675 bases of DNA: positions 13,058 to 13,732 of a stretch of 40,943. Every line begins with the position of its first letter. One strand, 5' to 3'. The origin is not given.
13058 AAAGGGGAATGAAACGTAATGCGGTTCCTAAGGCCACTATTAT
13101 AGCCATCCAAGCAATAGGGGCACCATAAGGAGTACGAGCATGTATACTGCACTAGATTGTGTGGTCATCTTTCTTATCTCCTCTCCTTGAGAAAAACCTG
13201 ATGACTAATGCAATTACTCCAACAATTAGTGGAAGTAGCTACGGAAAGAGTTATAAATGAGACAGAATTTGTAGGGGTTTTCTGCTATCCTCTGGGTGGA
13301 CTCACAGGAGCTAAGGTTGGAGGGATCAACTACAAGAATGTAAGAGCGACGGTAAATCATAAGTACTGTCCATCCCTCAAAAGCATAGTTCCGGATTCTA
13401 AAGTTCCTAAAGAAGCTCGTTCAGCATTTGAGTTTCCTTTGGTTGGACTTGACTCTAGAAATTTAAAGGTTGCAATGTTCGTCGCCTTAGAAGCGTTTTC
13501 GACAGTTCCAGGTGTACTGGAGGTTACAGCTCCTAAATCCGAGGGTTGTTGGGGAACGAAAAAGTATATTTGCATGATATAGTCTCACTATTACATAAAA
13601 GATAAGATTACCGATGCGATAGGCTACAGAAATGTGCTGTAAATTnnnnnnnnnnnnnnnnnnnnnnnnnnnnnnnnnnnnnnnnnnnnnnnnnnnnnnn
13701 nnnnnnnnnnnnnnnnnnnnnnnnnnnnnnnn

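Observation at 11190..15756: Uncharacterised cluster: 499-aa Zn-ribbon protein, Mch homolog and atypical M19 dipeptidase-like enzyme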

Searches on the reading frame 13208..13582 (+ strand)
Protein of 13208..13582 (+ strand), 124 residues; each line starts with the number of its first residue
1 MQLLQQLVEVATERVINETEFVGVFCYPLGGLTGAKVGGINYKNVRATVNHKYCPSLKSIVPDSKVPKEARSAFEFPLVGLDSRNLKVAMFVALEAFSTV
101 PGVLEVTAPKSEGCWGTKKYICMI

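Call 3: search_protein_families(library=pfam, proteins=[window:13208-13582:+], max_evalue=0.01)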
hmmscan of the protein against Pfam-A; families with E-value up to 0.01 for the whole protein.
window:13208-13582:+ (124 aa): 1 family
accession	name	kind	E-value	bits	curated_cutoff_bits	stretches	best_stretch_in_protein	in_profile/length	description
PF02741.20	FTR_C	-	3.8e-18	66.4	25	1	11-119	33-143/149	FTR, proximal lobe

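Call 4: search_protein_families(library=ncbifam, proteins=[window:13208-13582:+], max_evalue=0.01)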
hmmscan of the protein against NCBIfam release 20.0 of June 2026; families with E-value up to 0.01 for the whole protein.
window:13208-13582:+ (124 aa): 2 families
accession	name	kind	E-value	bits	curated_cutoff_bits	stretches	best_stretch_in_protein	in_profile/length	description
NF002554.0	PRK02114.1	subfamily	1.2e-17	64.3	297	1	11-119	179-289/297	formylmethanofuran--tetrahydromethanopterin N-formyltransferase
TIGR03119.1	one_C_fhcD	equivalog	2.7e-15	56.6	292.6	1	11-117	173-280/288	formylmethanofuran--tetrahydromethanopterin N-formyltransferase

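Call 76: find_homologous_proteins(query=window:13208-13582:+, max_evalue=0.001)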
Query window:13208-13582:+ (124 aa): 2 proteins with E <= 0.001 among 4 candidates.
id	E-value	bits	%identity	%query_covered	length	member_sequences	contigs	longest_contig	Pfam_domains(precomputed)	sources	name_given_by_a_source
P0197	2.6e-73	261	98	99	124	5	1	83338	PF02741.21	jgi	-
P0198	2.7e-24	103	73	57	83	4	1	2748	PF02741.21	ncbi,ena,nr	ncbi:MAG TPA: hypothetical protein ENF42_02360 [Candidatus Bathyarchaeota archaeon]|nr:hypothetical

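Call 77: find_encoding_contigs(protein=P0197, flank=10000, max_places=3)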
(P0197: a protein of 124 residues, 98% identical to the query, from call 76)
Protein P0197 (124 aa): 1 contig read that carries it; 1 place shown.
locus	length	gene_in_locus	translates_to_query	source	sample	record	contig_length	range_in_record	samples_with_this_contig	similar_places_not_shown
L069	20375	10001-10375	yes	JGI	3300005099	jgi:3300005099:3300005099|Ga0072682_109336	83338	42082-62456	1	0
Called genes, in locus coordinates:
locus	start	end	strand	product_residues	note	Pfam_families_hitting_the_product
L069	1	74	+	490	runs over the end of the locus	PF00370:FGGY_N, PF02782:FGGY_C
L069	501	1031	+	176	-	PF00174:Oxidored_molyb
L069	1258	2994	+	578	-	PF03193:RsgA_GTPase (faint), PF13481:AAA_25 (faint), PF00005:ABC_tran, PF02463:SMC_N (weak), PF05621:TniB (faint), PF13304:AAA_21 (weak), PF00005:ABC_tran, PF02463:SMC_N (weak), +5 more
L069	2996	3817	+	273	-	PF02361:CbiQ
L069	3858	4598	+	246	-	PF07155:ECF-ribofla_trS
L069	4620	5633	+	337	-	PF03747:ADP_ribosyl_GH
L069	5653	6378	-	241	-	PF01791:DeoC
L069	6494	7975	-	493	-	PF01979:Amidohydro_1, PF07969:Amidohydro_3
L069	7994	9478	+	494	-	PF09959:DUF2193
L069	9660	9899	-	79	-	-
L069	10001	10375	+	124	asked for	PF02741:FTR_C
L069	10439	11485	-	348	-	PF02289:MCH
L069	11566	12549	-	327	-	PF01244:Peptidase_M19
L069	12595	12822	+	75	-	-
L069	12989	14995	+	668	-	PF00676:E1_dh, PF02775:TPP_enzyme_C (weak), PF02779:Transket_pyr, PF02780:Transketolase_C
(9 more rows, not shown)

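Call 78: find_encoding_contigs(protein=P0198, flank=5000, max_places=3)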
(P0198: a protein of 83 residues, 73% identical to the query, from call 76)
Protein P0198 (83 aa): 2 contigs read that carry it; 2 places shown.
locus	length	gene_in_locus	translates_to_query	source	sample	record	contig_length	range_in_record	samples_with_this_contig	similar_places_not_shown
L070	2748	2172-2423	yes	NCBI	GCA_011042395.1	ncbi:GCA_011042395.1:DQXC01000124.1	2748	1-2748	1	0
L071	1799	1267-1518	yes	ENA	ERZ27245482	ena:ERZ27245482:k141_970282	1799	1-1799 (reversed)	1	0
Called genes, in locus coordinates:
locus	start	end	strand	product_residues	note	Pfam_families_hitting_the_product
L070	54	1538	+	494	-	PF09959:DUF2193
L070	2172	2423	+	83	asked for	PF02741:FTR_C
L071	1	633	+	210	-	?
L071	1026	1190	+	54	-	-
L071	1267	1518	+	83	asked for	PF02741:FTR_C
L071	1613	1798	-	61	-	?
